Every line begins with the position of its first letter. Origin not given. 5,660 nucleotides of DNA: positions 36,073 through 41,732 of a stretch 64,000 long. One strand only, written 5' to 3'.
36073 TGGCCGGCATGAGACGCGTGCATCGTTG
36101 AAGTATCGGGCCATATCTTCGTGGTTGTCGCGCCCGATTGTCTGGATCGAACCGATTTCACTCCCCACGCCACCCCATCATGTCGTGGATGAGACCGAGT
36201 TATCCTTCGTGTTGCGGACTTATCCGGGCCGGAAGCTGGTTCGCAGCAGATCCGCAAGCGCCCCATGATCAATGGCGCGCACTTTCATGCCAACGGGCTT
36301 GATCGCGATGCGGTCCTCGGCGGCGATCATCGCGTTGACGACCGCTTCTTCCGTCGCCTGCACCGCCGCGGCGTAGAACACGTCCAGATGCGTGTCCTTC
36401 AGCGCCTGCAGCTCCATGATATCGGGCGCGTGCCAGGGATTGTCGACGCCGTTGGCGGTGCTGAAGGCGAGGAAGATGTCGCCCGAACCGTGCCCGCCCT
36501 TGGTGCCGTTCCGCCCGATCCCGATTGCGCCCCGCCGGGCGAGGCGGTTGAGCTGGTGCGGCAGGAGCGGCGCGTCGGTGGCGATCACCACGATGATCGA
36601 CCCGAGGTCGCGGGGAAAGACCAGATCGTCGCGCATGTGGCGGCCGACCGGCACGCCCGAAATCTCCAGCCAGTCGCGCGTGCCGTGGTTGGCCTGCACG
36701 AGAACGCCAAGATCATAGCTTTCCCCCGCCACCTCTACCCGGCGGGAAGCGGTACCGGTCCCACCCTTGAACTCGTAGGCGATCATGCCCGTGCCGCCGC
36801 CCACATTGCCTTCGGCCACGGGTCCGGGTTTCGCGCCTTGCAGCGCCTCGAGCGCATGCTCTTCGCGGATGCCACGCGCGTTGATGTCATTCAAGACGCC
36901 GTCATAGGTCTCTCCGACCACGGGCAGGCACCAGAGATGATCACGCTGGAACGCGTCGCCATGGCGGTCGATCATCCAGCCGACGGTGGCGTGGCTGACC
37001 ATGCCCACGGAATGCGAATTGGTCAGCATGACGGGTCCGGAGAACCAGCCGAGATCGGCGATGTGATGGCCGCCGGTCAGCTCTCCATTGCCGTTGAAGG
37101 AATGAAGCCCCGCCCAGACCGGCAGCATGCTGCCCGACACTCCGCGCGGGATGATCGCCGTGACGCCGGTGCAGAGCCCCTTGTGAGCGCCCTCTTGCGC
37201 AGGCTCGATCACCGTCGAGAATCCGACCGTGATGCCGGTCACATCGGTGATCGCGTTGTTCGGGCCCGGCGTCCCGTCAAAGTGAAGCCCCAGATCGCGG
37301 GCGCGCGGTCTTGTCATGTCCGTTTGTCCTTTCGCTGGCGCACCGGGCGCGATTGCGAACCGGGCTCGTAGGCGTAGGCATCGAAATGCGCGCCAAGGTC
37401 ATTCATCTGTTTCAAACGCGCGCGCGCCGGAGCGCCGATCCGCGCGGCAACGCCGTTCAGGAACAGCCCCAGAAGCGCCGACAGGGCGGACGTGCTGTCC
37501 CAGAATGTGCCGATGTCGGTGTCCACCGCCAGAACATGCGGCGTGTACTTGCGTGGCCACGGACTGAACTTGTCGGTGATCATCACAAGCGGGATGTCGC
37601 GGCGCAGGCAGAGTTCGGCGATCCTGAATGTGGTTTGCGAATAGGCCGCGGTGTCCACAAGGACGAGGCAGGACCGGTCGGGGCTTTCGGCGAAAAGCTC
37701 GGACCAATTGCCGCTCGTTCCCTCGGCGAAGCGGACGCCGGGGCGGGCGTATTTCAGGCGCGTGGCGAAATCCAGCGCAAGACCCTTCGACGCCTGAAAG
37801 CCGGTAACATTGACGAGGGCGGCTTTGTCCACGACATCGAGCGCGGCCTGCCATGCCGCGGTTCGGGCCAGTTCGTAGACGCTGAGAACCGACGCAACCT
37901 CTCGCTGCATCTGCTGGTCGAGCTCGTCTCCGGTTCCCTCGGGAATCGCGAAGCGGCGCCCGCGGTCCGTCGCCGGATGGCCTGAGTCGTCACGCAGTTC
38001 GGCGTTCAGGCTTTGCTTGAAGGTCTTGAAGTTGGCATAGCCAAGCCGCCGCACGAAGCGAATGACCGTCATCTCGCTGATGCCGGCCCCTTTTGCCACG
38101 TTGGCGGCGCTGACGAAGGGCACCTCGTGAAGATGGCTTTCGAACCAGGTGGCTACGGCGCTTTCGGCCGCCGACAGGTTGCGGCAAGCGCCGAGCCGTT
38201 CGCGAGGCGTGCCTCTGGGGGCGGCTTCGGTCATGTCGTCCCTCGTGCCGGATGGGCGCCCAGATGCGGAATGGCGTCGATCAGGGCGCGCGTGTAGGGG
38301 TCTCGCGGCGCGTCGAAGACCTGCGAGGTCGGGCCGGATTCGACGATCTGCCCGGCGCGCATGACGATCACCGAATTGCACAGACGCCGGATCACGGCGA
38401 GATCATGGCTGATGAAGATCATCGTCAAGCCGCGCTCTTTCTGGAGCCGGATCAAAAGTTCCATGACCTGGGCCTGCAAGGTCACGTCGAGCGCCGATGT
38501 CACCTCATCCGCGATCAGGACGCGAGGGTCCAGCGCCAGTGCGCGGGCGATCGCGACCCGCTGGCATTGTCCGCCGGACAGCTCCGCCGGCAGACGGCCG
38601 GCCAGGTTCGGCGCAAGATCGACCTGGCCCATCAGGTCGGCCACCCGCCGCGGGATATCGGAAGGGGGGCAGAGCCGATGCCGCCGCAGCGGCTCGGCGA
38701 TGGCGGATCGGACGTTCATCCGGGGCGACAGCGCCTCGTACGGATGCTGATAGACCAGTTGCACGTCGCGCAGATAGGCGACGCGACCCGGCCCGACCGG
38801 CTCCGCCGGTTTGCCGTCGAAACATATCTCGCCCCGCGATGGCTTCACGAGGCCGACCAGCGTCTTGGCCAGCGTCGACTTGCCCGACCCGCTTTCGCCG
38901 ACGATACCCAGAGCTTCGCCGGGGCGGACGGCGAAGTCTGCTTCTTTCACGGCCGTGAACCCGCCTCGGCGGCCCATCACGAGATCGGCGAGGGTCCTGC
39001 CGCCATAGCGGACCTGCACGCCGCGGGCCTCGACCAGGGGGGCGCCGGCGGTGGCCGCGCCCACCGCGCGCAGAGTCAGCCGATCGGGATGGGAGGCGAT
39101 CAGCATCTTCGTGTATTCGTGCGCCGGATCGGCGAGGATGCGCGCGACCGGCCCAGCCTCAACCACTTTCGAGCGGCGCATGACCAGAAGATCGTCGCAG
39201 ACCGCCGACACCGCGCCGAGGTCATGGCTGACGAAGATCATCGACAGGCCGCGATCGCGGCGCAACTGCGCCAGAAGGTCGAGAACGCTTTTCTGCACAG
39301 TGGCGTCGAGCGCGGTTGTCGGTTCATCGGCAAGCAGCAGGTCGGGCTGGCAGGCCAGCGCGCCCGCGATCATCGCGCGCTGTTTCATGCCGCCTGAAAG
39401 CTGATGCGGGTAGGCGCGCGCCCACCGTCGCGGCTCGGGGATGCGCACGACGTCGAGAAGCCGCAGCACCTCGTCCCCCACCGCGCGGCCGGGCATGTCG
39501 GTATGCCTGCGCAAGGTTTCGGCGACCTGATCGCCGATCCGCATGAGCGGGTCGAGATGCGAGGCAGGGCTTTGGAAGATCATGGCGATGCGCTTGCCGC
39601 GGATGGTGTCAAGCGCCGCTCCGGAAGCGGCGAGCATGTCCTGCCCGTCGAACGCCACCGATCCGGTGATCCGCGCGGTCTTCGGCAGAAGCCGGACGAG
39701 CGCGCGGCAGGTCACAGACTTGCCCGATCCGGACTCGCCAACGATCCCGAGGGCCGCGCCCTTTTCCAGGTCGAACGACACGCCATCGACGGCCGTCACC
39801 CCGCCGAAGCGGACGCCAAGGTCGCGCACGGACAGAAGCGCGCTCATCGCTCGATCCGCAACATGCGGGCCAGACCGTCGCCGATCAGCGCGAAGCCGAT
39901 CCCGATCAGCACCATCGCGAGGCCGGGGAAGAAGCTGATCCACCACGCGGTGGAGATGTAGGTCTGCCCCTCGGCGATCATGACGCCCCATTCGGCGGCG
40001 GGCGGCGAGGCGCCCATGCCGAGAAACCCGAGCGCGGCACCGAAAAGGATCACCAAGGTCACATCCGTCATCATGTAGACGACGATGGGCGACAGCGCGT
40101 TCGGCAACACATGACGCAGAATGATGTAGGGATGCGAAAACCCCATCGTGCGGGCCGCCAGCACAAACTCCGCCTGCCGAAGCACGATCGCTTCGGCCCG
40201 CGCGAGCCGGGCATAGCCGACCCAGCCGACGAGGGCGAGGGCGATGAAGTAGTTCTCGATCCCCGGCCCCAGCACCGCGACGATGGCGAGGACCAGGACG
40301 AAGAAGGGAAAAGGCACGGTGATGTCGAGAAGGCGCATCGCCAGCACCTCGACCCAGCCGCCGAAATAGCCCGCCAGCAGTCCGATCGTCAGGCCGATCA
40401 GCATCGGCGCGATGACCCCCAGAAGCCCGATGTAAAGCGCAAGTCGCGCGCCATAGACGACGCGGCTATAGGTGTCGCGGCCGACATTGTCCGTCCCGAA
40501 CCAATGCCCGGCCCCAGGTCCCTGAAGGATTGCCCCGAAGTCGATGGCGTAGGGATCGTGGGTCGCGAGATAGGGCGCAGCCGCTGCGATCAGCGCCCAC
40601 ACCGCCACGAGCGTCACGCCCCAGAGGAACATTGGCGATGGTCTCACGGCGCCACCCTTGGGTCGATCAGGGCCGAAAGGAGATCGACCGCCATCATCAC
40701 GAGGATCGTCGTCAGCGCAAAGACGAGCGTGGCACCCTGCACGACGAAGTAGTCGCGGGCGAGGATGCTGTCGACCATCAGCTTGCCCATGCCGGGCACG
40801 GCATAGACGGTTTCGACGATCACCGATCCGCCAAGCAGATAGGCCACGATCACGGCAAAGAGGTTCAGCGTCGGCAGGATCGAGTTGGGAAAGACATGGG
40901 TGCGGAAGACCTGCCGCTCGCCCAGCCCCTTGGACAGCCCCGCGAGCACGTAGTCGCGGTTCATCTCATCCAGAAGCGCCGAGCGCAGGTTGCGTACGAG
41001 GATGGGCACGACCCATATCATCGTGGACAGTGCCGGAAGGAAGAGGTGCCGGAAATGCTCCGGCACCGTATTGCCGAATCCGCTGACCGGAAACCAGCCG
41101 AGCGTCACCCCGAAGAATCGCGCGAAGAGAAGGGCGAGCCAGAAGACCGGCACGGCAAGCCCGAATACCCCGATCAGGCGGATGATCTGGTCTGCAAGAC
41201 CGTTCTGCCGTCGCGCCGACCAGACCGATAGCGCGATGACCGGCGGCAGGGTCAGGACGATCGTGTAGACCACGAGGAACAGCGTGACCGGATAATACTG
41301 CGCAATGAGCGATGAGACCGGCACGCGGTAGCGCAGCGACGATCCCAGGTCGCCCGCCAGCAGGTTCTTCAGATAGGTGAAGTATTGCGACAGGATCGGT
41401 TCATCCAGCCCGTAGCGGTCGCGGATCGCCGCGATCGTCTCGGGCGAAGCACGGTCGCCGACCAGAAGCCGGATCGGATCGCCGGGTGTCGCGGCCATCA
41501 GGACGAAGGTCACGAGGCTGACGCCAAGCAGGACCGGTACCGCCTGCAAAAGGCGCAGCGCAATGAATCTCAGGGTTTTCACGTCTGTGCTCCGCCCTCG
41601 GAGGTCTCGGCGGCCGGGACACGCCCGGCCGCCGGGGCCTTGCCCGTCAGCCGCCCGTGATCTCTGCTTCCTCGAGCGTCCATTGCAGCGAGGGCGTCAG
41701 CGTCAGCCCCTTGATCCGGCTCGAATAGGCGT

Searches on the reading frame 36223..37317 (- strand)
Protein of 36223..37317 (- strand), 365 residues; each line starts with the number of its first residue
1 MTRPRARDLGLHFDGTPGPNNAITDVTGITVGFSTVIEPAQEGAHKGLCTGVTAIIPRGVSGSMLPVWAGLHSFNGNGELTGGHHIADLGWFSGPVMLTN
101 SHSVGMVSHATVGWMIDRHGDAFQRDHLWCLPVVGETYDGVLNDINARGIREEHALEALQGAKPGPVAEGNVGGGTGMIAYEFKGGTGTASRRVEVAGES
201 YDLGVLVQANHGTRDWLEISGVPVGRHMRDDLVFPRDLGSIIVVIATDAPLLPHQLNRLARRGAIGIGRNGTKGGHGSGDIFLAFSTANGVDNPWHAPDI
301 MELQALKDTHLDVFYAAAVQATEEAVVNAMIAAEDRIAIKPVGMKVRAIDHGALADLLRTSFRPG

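Call 24: search_protein_families(library=ncbifam, max_evalue=0.00001, proteins=[window:36223-37317:-])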
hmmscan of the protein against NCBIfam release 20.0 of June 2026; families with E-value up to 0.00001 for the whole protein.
window:36223-37317:- (365 aa): 0 families

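Call 28: search_protein_families(library=pfam, max_evalue=0.0001, proteins=[window:36223-37317:-])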
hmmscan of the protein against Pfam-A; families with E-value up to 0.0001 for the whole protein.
window:36223-37317:- (365 aa): 1 family
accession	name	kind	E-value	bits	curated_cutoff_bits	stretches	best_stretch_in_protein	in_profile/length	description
PF03576.19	Peptidase_S58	-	6.1e-105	351.5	23.9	1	21-335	1-298/307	Peptidase family S58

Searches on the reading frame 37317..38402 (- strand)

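Call 32: search_protein_families(library=ncbifam, max_evalue=1e-8, proteins=[window:37317-38402:-])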
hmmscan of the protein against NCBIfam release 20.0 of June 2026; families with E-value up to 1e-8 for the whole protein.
window:37317-38402:- (362 aa): 2 families
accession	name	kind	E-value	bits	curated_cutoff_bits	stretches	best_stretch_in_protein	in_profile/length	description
NF046014.1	sap1_reg_SapR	equivalog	5.4e-39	134.4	500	1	77-343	13-293/295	sap1 transcriptional regulator SapR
NF008451.0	PRK11302.1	subfamily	8.6e-09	35.3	296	0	75-335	13-271/286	transcriptional regulator HexR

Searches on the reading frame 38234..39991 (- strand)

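Call 24: search_protein_families(library=ncbifam, max_evalue=0.00001, proteins=[window:38234-39991:-])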
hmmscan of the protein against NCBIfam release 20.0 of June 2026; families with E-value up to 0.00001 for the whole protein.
window:38234-39991:- (586 aa): 190 families (the best 25 are shown)
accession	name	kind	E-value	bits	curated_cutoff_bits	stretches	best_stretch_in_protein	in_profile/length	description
NF011713.0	PRK15134.1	equivalog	4.7e-144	480.9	834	1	50-572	3-527/529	microcin C ABC transporter ATP-binding protein YejF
NF007613.0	PRK10261.1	equivalog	1.3e-142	476.4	1077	2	315-576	309-569/623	glutathione ABC transporter ATP-binding protein GsiA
NF047576.1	opine_ATP_CntF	equivalog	2e-136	453.4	385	2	64-301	16-253/264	staphylopine uptake ABC transporter ATP-binding protein CntF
NF047578.1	opine_ATP_CntD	equivalog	4.9e-134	445.6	380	2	64-301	16-253/266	staphylopine uptake ABC transporter ATP-binding protein CntD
NF007010.1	PRK09473.1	subfamily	3.6e-129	430.1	575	2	52-302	1-255/318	oligopeptide ABC transporter ATP-binding protein OppD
NF008453.0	PRK11308.1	subfamily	6.5e-127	423.4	408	2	341-580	31-271/334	dipeptide ABC transporter ATP-binding protein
NF011659.0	PRK15079.1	equivalog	3.5e-126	420.4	540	2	321-575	13-269/334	murein tripeptide/oligopeptide ABC transporter ATP binding protein OppF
TIGR02770.1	nickel_nikD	equivalog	1.8e-124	413.6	318.7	2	68-301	2-229/230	nickel import ATP-binding protein NikD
NF043079.1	MMSYN1_0167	equivalog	8.2e-117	391.3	740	4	126-303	299-476/561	oligopeptide ABC transporter ATP-binding protein OppD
NF008246.0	PRK11022.1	equivalog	1.5e-116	389.1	541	2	51-303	2-259/326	dipeptide ABC transporter ATP-binding protein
TIGR02769.1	nickel_nikE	equivalog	8.9e-113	376.1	332.55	2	320-583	3-260/265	nickel import ATP-binding protein NikE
NF007739.0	PRK10419.1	subfamily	5e-107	357.4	354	2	320-583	4-261/268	nickel ABC transporter ATP-binding protein NikE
NF043071.1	DppF_dipep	equivalog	1.3e-106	356.7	660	2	347-580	38-272/331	dipeptide ABC transporter ATP-binding subunit DppF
NF043078.1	MMSYN1_0168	equivalog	1e-94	318.5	800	4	450-575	473-598/649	oligopeptide ABC transporter ATP-binding protein OppF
NF011692.0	PRK15112.1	equivalog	2.2e-93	312.7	452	2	341-573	23-253/269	putrescine export ABC transporter ATP-binding protein SapF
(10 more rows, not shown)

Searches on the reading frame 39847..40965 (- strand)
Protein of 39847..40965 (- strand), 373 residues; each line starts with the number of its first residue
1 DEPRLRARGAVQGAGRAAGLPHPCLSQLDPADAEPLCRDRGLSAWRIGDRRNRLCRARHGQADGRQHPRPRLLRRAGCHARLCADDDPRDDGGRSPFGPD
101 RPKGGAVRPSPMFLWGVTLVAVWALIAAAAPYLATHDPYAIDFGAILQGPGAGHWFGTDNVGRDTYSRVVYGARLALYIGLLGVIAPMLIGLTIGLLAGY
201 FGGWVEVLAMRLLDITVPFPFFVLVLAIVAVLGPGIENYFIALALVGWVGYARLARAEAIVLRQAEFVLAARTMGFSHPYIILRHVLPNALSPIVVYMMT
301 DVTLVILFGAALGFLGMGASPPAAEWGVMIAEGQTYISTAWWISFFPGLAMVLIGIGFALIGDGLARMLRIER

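Call 32: search_protein_families(library=ncbifam, max_evalue=1e-8, proteins=[window:39847-40965:-])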
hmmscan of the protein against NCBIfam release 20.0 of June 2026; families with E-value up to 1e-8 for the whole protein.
window:39847-40965:- (373 aa): 14 families
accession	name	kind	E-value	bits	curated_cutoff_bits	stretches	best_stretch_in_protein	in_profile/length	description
NF045474.1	Opp2C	equivalog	6.9e-78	261.5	300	1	136-368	2-234/236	nickel transporter permease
NF007376.0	PRK09881.1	equivalog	1.3e-74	250.9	434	1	107-369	27-289/298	D,D-dipeptide ABC transporter permease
TIGR02790.1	nickel_nikC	equivalog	6.4e-74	248.8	358.45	1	116-368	4-256/258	nickel ABC transporter permease subunit NikC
NF045473.1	Opp1C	equivalog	1e-68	231.6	350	1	115-369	9-263/267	nickel/cobalt ABC transporter permease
NF045476.1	Opp4C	equivalog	5.7e-68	229.2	350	1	114-366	17-272/278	oligopeptide ABC transporter permease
NF011662.0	PRK15082.1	equivalog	3.4e-64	217.1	484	1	114-367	40-294/303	glutathione ABC transporter permease GsiD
NF007738.0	PRK10417.1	equivalog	1.7e-62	211.4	335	1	117-367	15-265/277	nickel ABC transporter permease subunit NikC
NF008160.0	PRK10913.1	equivalog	2e-56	191.7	483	1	116-367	35-292/300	dipeptide ABC transporter permease DppC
NF045475.1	Opp3C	equivalog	2.4e-55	187.9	450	1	154-366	108-320/328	oligopeptide ABC transporter permease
NF047573.1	opine_perm_CntC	exception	2.7e-51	174.5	440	1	116-366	14-264/271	staphylopine uptake ABC transporter permease subunit CntC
NF011935.0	PRK15406.1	equivalog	1.2e-47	163.1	433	1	119-368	45-296/302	oligopeptide ABC transporter permease OppC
NF043080.1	MMSYN1_0166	equivalog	5.4e-32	110.9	370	1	112-366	39-298/307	oligopeptide ABC transporter permease OppC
NF011691.0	PRK15111.1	equivalog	6.2e-28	98.2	379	1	154-369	76-291/296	putrescine export ABC transporter permease SapC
NF011596.0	PRK15021.1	subfamily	1.2e-25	90.3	439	1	146-353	113-321/341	microcin C ABC transporter permease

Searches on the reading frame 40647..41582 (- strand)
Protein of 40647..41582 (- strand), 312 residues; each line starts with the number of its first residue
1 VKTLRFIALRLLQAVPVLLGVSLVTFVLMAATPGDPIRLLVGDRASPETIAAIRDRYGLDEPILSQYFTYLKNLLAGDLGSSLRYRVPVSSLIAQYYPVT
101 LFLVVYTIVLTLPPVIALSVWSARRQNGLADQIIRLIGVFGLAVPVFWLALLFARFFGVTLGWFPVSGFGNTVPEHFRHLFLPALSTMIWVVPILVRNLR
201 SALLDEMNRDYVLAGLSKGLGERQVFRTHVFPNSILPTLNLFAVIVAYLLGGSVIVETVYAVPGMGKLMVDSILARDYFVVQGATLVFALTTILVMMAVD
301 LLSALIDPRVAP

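Call 25: search_protein_families(library=ncbifam, max_evalue=0.00001, proteins=[window:40647-41582:-])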
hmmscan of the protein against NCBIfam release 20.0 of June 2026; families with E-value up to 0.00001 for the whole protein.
window:40647-41582:- (312 aa): 12 families
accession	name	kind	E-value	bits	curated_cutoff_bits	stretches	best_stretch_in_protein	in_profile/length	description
NF045470.1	Opp2B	equivalog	1.2e-81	274.2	350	1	10-310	1-299/300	nickel ABC transporter permease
NF045469.1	Opp1B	equivalog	3.4e-70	237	380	1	5-310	3-306/307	nickel/cobalt ABC transporter permease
NF045472.1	Opp4B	equivalog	9.1e-70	235.5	450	1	4-310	2-318/319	oligopeptide ABC transporter permease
TIGR02789.1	nickel_nikB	equivalog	6.3e-65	219.6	447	1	4-310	2-306/314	nickel ABC transporter permease subunit NikB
NF007677.0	PRK10352.1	equivalog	6e-63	212.8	433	1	4-310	2-306/314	nickel ABC transporter permease subunit NikB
NF011661.0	PRK15081.1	equivalog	3e-60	204.3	463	1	4-310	2-303/306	glutathione ABC transporter permease GsiC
NF045471.1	Opp3B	equivalog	3.3e-60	204.1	480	1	5-310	3-302/308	oligopeptide ABC transporter permease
NF007008.0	PRK09471.1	equivalog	5.6e-52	177.1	388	1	4-310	2-304/306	oligopeptide ABC transporter permease OppB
NF008161.0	PRK10914.1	equivalog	1e-47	163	590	2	4-168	2-167/339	dipeptide ABC transporter permease DppB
NF043081.1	MMSYN1_0165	equivalog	7.8e-37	127.2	350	1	86-310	164-384/388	oligopeptide ABC transporter permease OppB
NF011712.0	PRK15133.1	subfamily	3.3e-33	115.1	445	1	46-310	82-359/364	microcin C ABC transporter permease YejB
NF011690.0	PRK15110.1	equivalog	3.4e-28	99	432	2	64-168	41-145/321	putrescine export ABC transporter permease SapB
